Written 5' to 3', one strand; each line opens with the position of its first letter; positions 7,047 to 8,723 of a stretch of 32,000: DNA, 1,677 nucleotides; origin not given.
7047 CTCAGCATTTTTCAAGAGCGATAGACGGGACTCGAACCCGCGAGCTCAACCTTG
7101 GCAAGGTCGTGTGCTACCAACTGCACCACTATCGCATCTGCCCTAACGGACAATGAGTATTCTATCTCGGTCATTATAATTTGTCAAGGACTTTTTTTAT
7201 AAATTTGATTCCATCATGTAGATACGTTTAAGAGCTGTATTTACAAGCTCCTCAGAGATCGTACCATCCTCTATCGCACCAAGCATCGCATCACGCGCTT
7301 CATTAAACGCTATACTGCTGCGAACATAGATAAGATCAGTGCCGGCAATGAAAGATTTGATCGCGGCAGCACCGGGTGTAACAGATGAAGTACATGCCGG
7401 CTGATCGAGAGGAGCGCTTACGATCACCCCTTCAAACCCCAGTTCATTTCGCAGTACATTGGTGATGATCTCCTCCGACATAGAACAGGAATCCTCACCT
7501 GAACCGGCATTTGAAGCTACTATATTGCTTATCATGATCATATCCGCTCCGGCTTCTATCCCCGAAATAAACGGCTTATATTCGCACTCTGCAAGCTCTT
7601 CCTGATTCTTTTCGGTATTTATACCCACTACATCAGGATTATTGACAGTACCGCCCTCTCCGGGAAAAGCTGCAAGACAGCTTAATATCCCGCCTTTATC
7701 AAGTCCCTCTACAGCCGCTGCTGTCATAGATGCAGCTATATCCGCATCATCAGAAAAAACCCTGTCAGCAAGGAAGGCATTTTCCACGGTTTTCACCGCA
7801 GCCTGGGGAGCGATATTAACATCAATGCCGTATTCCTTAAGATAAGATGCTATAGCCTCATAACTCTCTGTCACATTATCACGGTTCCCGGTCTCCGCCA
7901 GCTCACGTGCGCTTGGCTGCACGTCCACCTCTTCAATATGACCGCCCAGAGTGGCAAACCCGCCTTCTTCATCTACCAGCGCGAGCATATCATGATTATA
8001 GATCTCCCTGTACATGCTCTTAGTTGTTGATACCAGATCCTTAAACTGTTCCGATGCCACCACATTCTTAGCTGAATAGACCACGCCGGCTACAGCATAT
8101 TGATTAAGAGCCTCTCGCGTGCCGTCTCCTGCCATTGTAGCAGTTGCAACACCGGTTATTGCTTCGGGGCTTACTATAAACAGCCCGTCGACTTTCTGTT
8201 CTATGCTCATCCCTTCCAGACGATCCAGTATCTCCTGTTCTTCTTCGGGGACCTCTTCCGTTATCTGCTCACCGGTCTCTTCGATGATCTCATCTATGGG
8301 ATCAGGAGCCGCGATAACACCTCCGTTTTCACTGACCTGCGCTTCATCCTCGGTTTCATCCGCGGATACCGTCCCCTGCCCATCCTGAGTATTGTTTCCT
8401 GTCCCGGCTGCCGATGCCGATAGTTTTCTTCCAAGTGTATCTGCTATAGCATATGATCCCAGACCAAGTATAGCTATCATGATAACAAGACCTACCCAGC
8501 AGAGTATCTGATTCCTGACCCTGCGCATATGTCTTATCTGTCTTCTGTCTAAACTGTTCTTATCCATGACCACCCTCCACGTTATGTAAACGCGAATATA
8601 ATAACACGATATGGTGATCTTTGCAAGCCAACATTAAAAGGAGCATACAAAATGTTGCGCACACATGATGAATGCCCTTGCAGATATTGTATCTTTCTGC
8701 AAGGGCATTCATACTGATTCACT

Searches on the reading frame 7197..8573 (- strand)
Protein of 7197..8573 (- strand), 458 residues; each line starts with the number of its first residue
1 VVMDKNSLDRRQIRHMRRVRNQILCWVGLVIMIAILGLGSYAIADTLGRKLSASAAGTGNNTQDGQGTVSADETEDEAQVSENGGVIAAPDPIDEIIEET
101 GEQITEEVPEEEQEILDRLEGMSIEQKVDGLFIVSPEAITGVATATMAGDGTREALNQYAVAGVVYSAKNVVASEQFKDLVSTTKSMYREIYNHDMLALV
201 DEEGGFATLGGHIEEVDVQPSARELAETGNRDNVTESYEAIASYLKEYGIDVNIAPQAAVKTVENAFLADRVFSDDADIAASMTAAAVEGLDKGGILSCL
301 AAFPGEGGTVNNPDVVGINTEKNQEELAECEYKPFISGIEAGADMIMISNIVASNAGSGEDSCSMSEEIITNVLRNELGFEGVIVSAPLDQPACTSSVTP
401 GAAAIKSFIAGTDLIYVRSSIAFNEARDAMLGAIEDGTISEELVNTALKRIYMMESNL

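Call 7: search_protein_families(library=pfam, proteins=[window:7197-8573:-], max_evalue=0.01)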
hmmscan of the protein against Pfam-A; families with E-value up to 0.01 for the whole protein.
window:7197-8573:- (458 aa): 1 family
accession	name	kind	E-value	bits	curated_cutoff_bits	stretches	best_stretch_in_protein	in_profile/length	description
PF00933.27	Glyco_hydro_3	-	1.9e-41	143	27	1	149-452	17-314/316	Glycosyl hydrolase family 3 N terminal domain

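Call 9: find_related_loci(query=window:7197-8573:-, collection=genome_contigs, flank=3000)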
Query window:7197-8573:- (458 aa) in genome_contigs; peptide patterns used: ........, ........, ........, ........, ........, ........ (x = any residue, [..] = any of these).
226 stretches matched a pattern, but none encodes a relative of the query by tblastn (E <= 1e-3).

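Call 12: find_homologous_proteins(query=window:7197-8567:-, max_evalue=1e-30)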
Query window:7197-8567:- (456 aa): 616 proteins with E <= 1e-30 among 8000 candidates; the best 120 are listed.
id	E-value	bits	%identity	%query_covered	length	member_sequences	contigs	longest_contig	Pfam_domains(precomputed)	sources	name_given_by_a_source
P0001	2.9e-262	888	91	100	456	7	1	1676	PF00933.28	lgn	-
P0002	2.8e-199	681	69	100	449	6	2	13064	PF00933.28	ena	-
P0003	1.9e-194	665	68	99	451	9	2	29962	PF00933.28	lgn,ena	-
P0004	4.3e-194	663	69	100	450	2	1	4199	PF00933.28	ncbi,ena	-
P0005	3.3e-192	657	67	100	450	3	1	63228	PF00933.28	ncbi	-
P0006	1.3e-190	652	66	99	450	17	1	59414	PF00933.28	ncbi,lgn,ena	-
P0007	4.2e-190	650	67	99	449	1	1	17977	PF00933.28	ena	-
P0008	4.2e-179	614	64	99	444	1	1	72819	PF00933.28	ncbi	-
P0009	1.5e-146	507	54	99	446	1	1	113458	PF00933.28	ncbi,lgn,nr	ncbi:MAG: hypothetical protein K6E50_13965 [Lachnospiraceae bacterium]|nr:hypothetical protein [Lach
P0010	2.8e-125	437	49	95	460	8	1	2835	PF00933.28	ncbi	-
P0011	1.1e-119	418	48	99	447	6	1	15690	PF00933.28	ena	-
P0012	1.7e-116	408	47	95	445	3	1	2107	PF00933.28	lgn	-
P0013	5.6e-116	406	51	81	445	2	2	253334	PF00933.28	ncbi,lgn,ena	-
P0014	1.2e-115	405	46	95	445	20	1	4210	PF00933.28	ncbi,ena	-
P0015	6.6e-115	403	46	96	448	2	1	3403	PF00933.28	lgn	-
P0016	7.4e-115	402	51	81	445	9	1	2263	PF00933.28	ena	-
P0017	4.3e-114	400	46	83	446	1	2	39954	PF00933.28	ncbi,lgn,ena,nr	ncbi:MAG: hypothetical protein IK115_04145 [Lachnospiraceae bacterium]|nr:hypothetical protein [Lach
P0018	5.0e-114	400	50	81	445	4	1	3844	PF00933.28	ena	-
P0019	1.1e-109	385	48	84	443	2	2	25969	PF00933.28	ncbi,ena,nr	ncbi:MAG: hypothetical protein IJ600_11480 [Lachnospiraceae bacterium]|nr:hypothetical protein [Lach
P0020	7.9e-109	383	43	100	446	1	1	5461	PF00933.28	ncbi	-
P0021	1.5e-105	372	43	100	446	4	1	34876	PF00933.28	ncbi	-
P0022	7.1e-102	360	44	96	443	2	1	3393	PF00933.28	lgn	-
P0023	2.5e-98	348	42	95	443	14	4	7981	PF00933.28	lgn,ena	-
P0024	6.1e-94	334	41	95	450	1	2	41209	PF00933.28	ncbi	-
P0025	2.4e-92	328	43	95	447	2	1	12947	PF00933.28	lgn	-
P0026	5.9e-92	327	41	95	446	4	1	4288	PF00933.28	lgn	-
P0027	6.3e-92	327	40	95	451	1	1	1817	PF00933.28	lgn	-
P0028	9.0e-92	326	40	95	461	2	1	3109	PF00933.28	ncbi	-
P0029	5.3e-91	324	41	95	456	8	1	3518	PF00933.28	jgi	-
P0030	2.4e-90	322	40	95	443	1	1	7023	PF00933.28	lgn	-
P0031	3.7e-89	318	39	94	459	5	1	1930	PF00933.28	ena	-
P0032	1.9e-88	315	41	97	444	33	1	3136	PF00933.28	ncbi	-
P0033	3.3e-88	315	39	95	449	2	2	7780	PF00933.28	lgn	-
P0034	8.3e-87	310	38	97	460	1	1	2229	PF00933.28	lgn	-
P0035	1.1e-86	310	40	96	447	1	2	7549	PF00933.28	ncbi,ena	-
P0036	4.6e-84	301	39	80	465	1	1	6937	PF00933.28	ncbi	-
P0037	1.8e-82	296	40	74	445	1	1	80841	PF00933.28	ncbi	-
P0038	2.2e-80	289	38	95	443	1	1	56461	PF00933.28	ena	-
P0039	5.0e-79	284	37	95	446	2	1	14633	PF00933.28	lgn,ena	-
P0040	5.6e-79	284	40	77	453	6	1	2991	PF00933.28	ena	-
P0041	1.3e-78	283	40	83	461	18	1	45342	PF00933.28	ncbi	ncbi:MAG: glycoside hydrolase family 3 N-terminal domain-containing protein [Lachnospiraceae bacteri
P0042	2.6e-78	282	35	95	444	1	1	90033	PF00933.28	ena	-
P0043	6.6e-78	281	38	99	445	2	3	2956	PF00933.28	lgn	-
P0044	5.5e-77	278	39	98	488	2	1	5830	PF00933.28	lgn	-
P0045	7.2e-77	277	34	95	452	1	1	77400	PF00933.28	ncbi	-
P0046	2.1e-76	276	33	95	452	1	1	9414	PF00933.28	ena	-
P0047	3.1e-76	275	37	96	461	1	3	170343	PF00933.28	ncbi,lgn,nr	ncbi:MAG: hypothetical protein K6C99_01150 [Lachnospiraceae bacterium]|nr:hypothetical protein [Lach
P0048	3.9e-76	275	39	97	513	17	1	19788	PF00933.28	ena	-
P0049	4.4e-76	275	39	98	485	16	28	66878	PF00933.28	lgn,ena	-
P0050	5.0e-76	275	39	73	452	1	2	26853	PF00933.28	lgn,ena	-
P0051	8.4e-76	274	34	95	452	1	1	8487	PF00933.28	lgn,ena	-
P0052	2.1e-74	269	41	79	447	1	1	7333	PF00933.28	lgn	-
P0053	2.5e-74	269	42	73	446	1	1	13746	PF00933.28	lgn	-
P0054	2.5e-74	269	38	98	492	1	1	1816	PF00933.28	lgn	-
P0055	2.6e-74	269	38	81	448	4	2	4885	PF00933.28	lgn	-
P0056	4.3e-74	268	41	73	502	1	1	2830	PF00933.28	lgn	-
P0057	4.5e-74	268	40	75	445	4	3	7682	PF00933.28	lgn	-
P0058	7.2e-74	267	41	77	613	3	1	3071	PF00933.28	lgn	-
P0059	2.5e-73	266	41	81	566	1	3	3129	PF00933.28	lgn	-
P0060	2.6e-73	266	41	76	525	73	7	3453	PF00933.28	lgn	-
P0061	2.6e-73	266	41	78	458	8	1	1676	PF00933.28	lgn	-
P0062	3.4e-73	265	39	77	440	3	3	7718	PF00933.28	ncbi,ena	-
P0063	3.7e-73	265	41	75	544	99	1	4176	PF00933.28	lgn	-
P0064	4.0e-73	265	34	99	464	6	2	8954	PF00933.28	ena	-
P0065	6.4e-73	264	42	73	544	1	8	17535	PF00933.28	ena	-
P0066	8.3e-73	264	37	95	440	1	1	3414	PF00933.28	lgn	-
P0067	1.0e-72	264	38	98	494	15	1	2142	PF00933.28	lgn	-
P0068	1.1e-72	264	42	73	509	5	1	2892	PF00933.28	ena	-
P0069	1.3e-72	263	38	98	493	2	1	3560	PF00933.28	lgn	-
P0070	1.3e-72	263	39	98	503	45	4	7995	PF00933.28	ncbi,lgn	-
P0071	1.6e-72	263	37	99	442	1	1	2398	PF00933.28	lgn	-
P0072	1.6e-72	263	38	97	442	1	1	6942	PF00933.28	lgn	-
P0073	1.7e-72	263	40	78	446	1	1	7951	PF00933.28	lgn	-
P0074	2.3e-72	262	41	79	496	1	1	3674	PF00933.28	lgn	-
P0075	2.8e-72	262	42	73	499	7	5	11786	PF00933.28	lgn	-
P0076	2.8e-72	262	36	95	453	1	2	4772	PF00933.28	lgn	-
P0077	2.8e-72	262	41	75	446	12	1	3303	PF00933.28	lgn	-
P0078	2.9e-72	262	42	73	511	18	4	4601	PF00933.28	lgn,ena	-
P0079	2.9e-72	262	35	99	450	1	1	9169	PF00933.28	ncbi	-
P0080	3.2e-72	262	36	95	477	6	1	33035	PF00933.28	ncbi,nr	ncbi:MAG: beta-N-acetylhexosaminidase [Lachnospiraceae bacterium]|nr:beta-N-acetylhexosaminidase [La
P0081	3.3e-72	262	40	82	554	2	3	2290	PF00933.28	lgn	-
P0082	3.3e-72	262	41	75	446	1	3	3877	PF00933.28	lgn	-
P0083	3.8e-72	262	40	78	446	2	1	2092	PF00933.28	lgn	-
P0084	4.0e-72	262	36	95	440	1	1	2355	PF00933.28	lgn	-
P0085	6.7e-72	261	38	78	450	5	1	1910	PF00933.28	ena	-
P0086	7.3e-72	261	42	73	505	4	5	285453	PF00933.28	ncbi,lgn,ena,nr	ncbi:MAG: beta-N-acetylhexosaminidase [Lachnospiraceae bacterium]|nr:beta-N-acetylhexosaminidase [La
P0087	7.3e-72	261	41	76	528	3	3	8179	PF00933.28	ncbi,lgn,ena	-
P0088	7.8e-72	261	40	76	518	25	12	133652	PF00933.28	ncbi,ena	-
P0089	8.9e-72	261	37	83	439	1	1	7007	PF00933.28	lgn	-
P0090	1.3e-71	260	40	73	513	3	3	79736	PF00933.28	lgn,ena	-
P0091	1.7e-71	260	41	79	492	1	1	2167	PF00933.28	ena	-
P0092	1.8e-71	260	39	75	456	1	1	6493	PF00933.28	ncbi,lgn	-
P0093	2.0e-71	259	34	95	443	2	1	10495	PF00933.28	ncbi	-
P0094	2.1e-71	259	41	73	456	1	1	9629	PF00933.28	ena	-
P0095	2.2e-71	259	40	76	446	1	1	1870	PF00933.28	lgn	-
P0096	2.6e-71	259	41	73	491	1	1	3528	PF00933.28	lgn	-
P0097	2.7e-71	259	41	73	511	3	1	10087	PF00933.28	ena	-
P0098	2.9e-71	259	35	95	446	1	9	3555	PF00933.28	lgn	-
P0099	3.1e-71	259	40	73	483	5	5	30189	PF00933.28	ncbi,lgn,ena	-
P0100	3.5e-71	259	39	73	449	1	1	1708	PF00933.28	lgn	-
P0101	4.5e-71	258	41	75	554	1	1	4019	PF00933.28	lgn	-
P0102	4.6e-71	258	37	98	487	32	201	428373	PF00933.28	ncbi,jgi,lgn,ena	-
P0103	5.2e-71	258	41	77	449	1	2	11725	PF00933.28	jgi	-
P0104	5.7e-71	258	42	73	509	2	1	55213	PF00933.28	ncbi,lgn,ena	-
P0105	7.4e-71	258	41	75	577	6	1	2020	PF00933.28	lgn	-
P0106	7.7e-71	257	40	73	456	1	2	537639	PF00933.28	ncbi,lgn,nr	ncbi:MAG: beta-N-acetylhexosaminidase [Lachnospiraceae bacterium]|nr:beta-N-acetylhexosaminidase [La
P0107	8.2e-71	257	41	75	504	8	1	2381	PF00933.28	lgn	-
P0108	8.3e-71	257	42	73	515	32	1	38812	PF00933.28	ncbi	-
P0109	8.4e-71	257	40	75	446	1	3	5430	PF00933.28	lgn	-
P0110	1.1e-70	257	41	79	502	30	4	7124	PF00933.28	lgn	-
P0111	1.1e-70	257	41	73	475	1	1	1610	PF00933.28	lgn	-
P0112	1.2e-70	257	39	79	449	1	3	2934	PF00933.28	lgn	-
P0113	1.3e-70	257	33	99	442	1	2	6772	PF00933.28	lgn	-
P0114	1.3e-70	257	40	78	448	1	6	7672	PF00933.28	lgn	-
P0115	1.4e-70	257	40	73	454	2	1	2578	PF00933.28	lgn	-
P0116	1.4e-70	257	39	73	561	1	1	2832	PF00933.28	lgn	-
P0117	1.4e-70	257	41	75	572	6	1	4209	PF00933.28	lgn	-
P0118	1.7e-70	256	33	99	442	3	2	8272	PF00933.28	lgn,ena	-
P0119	1.7e-70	256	42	73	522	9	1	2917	PF00933.28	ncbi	-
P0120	1.7e-70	256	40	73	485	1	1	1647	PF00933.28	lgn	-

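Call 13: find_encoding_contigs(protein=P0005, flank=3500, max_places=2)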
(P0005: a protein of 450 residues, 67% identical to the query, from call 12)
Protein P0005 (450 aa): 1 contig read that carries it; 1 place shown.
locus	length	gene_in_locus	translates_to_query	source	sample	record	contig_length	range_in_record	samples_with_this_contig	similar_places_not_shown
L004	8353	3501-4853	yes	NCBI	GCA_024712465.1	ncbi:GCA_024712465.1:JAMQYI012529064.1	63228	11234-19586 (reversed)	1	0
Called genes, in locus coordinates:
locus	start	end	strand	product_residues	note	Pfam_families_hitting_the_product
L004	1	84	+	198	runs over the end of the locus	PF00440:TetR_N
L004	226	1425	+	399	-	PF03447:NAD_binding_3, PF00742:Homoserine_dh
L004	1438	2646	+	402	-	PF00696:AA_kinase, PF01842:ACT, PF22468:ACT_9, PF13840:ACT_7, PF22468:ACT_9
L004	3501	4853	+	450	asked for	PF00933:Glyco_hydro_3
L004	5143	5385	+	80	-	PF00381:PTS-HPr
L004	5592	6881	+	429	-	PF06347:SH3_4 (faint), PF08239:SH3_3 (weak), PF14604:SH3_9 (faint), PF08239:SH3_3, PF06725:3D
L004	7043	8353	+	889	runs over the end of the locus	-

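Call 14: find_encoding_contigs(protein=P0006, flank=3500, max_places=2)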
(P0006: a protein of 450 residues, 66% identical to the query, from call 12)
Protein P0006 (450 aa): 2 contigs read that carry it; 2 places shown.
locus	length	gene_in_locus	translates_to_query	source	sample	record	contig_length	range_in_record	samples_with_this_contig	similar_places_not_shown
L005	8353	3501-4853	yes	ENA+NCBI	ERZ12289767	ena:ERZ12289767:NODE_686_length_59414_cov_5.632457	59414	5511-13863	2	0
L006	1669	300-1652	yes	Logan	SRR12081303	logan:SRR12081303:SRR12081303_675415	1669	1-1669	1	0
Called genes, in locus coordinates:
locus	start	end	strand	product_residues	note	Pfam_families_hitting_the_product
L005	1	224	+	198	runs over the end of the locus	PF00440:TetR_N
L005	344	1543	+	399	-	PF03447:NAD_binding_3, PF00742:Homoserine_dh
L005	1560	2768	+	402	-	PF00696:AA_kinase, PF01842:ACT (weak), PF22468:ACT_9, PF13840:ACT_7, PF22468:ACT_9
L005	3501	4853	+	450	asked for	PF00933:Glyco_hydro_3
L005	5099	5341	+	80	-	PF00381:PTS-HPr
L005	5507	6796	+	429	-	PF08239:SH3_3, PF06725:3D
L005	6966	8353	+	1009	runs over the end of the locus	-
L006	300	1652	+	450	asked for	PF00933:Glyco_hydro_3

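Call 15: find_encoding_contigs(protein=P0008, flank=3500, max_places=2)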
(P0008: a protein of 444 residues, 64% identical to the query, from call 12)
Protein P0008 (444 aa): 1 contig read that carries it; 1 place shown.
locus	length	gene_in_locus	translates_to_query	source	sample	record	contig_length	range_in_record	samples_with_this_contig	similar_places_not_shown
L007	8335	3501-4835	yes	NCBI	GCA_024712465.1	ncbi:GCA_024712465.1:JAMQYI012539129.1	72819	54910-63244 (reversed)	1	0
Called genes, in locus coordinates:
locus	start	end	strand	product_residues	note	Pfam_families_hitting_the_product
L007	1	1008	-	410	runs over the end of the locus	PF01969:Ni_insertion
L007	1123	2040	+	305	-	PF01207:Dus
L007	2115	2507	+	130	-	-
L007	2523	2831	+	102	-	-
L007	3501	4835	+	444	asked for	PF00933:Glyco_hydro_3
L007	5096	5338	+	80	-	PF00381:PTS-HPr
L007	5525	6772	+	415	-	PF06347:SH3_4 (faint), PF14604:SH3_9 (faint), PF08239:SH3_3, PF06725:3D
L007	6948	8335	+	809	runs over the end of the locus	PF08238:Sel1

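Call 18: find_encoding_contigs(protein=P0009, flank=3500, max_places=1)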
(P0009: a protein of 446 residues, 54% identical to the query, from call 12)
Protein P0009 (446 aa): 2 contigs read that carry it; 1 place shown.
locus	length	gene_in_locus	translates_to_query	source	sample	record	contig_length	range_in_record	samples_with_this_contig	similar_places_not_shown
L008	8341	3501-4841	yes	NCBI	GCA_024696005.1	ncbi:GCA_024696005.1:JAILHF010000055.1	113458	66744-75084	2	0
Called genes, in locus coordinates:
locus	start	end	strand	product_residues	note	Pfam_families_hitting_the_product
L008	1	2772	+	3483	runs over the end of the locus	PF05345:He_PIG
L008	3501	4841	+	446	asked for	PF00933:Glyco_hydro_3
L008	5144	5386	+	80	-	PF00381:PTS-HPr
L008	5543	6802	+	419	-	PF06347:SH3_4 (faint), PF14604:SH3_9 (faint), PF08239:SH3_3 (weak), PF06725:3D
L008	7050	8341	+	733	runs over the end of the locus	-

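Call 19: find_encoding_contigs(protein=P0013, flank=3500, max_places=1)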
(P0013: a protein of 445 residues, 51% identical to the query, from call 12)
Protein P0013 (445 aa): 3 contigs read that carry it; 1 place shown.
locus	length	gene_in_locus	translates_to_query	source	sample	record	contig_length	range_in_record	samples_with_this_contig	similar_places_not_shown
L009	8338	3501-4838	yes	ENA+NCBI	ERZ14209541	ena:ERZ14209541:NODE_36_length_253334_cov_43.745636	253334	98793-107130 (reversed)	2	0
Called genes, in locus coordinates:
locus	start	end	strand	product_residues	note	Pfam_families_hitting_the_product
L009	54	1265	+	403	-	PF03447:NAD_binding_3, PF00742:Homoserine_dh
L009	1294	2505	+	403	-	PF00696:AA_kinase, PF01842:ACT, PF22468:ACT_9, PF13840:ACT_7, PF22468:ACT_9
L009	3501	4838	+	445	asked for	PF00933:Glyco_hydro_3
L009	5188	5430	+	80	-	PF00381:PTS-HPr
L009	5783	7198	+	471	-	PF06347:SH3_4 (faint), PF08239:SH3_3 (weak), PF06725:3D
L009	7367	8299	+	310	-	PF00781:DAGK_cat, PF19279:YegS_C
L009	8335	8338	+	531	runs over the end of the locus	PF00753:Lactamase_B (weak), PF23023:Anti-Pycsar_Apyc1 (weak), PF12706:Lactamase_B_2 (faint), PF16661:Lactamase_B_6 (weak), PF10996:Beta-Casp, PF07521:RMMBL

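Call 20: find_encoding_contigs(protein=P0017, flank=3500, max_places=1)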
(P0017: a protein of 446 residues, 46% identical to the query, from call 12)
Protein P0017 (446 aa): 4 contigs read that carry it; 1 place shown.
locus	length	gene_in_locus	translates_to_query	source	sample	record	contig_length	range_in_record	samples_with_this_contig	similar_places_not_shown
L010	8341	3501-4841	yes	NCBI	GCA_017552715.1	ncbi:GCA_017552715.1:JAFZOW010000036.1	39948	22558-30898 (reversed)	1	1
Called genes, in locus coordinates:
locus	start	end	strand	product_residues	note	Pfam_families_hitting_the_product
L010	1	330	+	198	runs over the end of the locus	PF00440:TetR_N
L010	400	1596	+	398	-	PF03447:NAD_binding_3, PF00742:Homoserine_dh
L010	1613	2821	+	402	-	PF00696:AA_kinase, PF01842:ACT, PF22468:ACT_9, PF13840:ACT_7, PF22468:ACT_9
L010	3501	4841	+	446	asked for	PF00933:Glyco_hydro_3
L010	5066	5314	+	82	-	PF00381:PTS-HPr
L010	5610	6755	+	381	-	PF08239:SH3_3, PF06725:3D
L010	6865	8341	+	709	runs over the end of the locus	PF12773:DZR, PF13240:Zn_Ribbon_1 (faint), PF13248:Zn_ribbon_3 (faint), PF08238:Sel1 (weak)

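Call 69: find_encoding_contigs(protein=P0024, flank=2500, max_places=1)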
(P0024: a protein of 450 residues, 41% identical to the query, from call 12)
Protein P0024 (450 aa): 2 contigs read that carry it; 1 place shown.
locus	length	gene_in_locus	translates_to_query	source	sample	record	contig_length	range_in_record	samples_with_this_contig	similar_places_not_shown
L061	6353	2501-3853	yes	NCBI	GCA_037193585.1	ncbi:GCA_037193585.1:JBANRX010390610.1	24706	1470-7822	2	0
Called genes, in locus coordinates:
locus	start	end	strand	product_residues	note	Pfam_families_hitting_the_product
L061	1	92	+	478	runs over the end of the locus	PF00232:Glyco_hydro_1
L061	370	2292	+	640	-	PF00367:PTS_EIIB, PF02378:PTS_EIIC, PF00358:PTS_EIIA_1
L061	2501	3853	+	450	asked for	PF00933:Glyco_hydro_3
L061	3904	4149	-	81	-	PF00381:PTS-HPr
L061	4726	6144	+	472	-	PF06347:SH3_4 (faint), PF08239:SH3_3, PF06725:3D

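Call 70: find_encoding_contigs(protein=P0037, flank=2500, max_places=1)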
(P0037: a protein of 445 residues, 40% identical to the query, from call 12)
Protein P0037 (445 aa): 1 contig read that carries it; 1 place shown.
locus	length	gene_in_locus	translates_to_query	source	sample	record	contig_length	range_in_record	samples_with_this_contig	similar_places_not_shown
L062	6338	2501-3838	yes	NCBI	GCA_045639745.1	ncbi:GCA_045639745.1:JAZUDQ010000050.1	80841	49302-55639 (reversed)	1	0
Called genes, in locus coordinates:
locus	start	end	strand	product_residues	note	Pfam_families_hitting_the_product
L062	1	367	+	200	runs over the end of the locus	PF00440:TetR_N (weak)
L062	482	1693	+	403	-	PF03447:NAD_binding_3, PF00742:Homoserine_dh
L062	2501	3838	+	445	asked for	PF00933:Glyco_hydro_3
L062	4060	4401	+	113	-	-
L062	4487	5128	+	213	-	-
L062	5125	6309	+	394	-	PF09992:NAGPA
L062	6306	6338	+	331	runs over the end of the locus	-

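Call 71: find_encoding_contigs(protein=P0047, flank=2500, max_places=1)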
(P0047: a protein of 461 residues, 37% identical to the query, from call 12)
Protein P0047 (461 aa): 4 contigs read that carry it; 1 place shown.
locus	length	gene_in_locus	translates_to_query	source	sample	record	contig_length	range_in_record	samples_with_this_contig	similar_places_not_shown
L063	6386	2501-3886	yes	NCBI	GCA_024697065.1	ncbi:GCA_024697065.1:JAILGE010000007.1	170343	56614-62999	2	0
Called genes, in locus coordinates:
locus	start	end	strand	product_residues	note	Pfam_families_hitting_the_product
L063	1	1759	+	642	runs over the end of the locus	PF05226:CHASE2, PF00211:Guanylate_cyc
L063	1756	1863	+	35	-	-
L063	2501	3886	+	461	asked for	PF00933:Glyco_hydro_3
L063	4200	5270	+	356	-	PF12849:PBP_like_2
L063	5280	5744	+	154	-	-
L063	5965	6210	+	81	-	PF00381:PTS-HPr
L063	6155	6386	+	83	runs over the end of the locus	-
